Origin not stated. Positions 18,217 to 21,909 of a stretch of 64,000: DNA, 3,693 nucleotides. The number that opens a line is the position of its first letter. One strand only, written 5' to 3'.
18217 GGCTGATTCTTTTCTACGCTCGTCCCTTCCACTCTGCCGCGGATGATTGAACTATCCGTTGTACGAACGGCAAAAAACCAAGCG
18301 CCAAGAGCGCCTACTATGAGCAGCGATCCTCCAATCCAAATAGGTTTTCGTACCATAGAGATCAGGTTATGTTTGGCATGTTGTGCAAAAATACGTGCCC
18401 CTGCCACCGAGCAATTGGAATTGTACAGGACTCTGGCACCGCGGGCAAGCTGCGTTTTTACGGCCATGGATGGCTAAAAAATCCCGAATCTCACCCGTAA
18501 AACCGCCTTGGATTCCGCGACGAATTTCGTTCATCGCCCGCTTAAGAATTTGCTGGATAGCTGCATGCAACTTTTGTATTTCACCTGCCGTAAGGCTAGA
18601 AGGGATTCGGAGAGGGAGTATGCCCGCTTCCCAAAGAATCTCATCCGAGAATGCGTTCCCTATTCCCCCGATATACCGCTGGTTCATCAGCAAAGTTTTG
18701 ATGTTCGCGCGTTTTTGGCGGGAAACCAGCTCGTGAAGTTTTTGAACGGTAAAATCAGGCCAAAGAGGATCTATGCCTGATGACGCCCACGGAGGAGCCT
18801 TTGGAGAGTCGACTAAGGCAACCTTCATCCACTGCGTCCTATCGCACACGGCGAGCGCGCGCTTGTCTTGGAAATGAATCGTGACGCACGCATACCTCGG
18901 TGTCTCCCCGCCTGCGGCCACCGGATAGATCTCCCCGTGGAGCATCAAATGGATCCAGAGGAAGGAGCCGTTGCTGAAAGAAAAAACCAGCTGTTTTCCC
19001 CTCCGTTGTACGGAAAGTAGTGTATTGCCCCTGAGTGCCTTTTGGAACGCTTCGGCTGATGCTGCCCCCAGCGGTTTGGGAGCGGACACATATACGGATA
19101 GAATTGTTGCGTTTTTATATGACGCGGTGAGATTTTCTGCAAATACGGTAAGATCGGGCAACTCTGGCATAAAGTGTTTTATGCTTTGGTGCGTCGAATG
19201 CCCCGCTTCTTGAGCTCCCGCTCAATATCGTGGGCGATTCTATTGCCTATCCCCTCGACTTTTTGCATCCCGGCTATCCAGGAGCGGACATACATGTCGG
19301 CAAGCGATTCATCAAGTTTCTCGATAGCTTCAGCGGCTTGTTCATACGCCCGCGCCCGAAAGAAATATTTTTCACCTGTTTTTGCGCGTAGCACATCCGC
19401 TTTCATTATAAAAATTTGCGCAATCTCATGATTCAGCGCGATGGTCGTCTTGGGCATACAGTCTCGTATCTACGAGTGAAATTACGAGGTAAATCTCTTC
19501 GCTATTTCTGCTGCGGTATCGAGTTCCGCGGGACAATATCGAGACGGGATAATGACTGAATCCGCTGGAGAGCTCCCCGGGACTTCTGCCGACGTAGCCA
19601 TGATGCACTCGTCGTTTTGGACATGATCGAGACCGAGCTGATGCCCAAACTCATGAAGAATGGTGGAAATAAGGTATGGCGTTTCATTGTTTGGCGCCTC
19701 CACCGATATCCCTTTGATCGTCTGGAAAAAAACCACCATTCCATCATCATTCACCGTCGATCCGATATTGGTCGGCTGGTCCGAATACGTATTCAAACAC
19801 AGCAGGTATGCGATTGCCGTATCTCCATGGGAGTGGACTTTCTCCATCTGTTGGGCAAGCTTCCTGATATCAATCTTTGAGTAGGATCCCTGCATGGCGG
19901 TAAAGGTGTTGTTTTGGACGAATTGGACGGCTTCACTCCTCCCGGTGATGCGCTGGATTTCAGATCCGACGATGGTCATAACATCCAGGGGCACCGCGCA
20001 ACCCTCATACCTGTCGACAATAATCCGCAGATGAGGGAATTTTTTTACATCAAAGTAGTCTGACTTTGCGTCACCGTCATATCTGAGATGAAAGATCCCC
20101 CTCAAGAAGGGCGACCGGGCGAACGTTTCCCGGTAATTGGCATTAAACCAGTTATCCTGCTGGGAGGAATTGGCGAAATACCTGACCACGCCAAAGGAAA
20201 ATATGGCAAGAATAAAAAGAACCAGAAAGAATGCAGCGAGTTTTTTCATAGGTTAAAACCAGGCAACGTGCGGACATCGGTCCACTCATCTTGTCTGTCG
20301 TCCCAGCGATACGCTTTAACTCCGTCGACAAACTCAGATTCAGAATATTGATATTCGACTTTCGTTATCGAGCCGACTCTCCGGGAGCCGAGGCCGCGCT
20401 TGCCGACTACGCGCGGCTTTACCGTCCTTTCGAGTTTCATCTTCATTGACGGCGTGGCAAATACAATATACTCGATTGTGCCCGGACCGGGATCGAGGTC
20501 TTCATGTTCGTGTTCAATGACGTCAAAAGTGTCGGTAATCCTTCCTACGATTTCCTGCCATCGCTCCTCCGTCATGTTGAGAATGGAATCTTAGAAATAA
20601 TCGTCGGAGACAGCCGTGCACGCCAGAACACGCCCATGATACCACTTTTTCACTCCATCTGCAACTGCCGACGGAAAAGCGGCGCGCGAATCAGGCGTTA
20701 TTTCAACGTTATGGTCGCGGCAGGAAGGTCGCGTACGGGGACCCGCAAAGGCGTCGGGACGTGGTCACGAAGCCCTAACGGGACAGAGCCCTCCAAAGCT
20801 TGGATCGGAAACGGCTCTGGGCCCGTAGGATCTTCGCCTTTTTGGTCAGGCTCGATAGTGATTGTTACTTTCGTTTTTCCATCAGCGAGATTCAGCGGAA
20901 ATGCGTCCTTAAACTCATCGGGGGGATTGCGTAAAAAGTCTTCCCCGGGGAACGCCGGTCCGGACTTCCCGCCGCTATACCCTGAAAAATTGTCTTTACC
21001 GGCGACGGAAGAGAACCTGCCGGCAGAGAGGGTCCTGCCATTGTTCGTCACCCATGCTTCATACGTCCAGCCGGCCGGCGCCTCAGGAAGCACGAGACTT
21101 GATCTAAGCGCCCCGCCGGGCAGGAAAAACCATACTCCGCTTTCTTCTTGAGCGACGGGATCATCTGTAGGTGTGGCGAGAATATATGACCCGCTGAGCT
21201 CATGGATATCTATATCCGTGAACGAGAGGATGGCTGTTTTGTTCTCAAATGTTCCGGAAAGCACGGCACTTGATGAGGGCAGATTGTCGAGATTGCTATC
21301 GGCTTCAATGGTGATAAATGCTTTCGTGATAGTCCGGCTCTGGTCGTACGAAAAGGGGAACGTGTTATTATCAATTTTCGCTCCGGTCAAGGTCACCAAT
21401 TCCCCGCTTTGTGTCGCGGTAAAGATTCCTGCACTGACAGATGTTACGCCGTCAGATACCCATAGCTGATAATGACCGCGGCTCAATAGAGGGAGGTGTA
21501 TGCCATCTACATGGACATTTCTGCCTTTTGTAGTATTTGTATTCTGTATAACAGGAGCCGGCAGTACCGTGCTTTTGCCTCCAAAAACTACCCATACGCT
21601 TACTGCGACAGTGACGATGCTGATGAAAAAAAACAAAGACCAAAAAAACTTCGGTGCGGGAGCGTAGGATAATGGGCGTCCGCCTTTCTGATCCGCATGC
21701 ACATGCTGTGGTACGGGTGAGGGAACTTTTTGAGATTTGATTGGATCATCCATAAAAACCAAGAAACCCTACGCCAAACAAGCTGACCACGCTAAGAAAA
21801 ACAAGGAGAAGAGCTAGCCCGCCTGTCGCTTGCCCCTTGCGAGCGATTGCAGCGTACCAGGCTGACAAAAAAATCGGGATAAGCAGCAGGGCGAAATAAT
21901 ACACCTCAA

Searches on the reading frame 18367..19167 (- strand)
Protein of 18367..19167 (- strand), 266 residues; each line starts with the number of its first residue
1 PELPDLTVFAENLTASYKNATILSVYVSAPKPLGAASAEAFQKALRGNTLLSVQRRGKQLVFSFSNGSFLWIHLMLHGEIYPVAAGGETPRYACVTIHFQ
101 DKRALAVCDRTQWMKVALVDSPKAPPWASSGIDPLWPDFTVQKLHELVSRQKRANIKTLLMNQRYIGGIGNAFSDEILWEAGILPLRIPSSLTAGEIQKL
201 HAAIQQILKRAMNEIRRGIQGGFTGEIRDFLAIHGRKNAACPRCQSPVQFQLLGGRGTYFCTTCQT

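Call 29: search_protein_families(library=pfam, proteins=[window:18367-19167:-], max_evalue=0.001)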
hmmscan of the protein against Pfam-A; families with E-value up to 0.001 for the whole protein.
window:18367-19167:- (266 aa): 3 families
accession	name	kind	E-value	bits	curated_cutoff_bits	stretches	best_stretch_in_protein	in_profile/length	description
PF06831.19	H2TH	-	9.5e-21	74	34.7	1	131-214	2-84/93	Formamidopyrimidine-DNA glycosylase H2TH domain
PF01149.29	Fapy_DNA_glyco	-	7.4e-19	68.9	25.5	1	1-110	2-111/117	Formamidopyrimidine-DNA glycosylase N-terminal domain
PF06827.20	zf-FPG_IleRS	-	9.7e-06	25.7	21.3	0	254-265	17-28/30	Zinc finger found in FPG and IleRS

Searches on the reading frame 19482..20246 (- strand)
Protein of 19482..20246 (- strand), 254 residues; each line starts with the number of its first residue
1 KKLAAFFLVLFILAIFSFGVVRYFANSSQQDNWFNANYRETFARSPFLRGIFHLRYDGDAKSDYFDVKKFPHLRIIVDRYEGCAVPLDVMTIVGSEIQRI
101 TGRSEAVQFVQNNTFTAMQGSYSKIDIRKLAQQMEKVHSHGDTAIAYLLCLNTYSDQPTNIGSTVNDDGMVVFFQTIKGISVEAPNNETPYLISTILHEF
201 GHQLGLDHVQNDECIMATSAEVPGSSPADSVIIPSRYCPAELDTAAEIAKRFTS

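Call 29: search_protein_families(library=pfam, proteins=[window:19482-20246:-], max_evalue=0.001)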
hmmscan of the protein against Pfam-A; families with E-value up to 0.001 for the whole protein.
window:19482-20246:- (254 aa): 4 families
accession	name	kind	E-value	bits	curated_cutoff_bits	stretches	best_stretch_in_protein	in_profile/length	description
PF00413.30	Peptidase_M10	-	4.7e-06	27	24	1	187-221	103-137/159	Matrixin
PF13583.11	Reprolysin_4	-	5.2e-06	26.7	22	1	142-223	91-166/203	Metallo-peptidase family M12B Reprolysin-like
PF07998.17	Peptidase_M54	-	0.00011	22.6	24.4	1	192-222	145-174/194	Peptidase family M54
PF13582.12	Reprolysin_3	-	0.00012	23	22.4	1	99-208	37-122/123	Metallo-peptidase family M12B Reprolysin-like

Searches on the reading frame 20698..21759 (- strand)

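Call 29: search_protein_families(library=pfam, proteins=[window:20698-21759:-], max_evalue=0.001)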
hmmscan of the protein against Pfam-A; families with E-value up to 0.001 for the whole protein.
window:20698-21759:- (353 aa): 1 family
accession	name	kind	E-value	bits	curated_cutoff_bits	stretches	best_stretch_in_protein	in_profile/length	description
PF10099.14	RskA_C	-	1.7e-08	35.3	29.4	0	86-131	65-112/135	Anti-sigma-K factor rskA, C-terminal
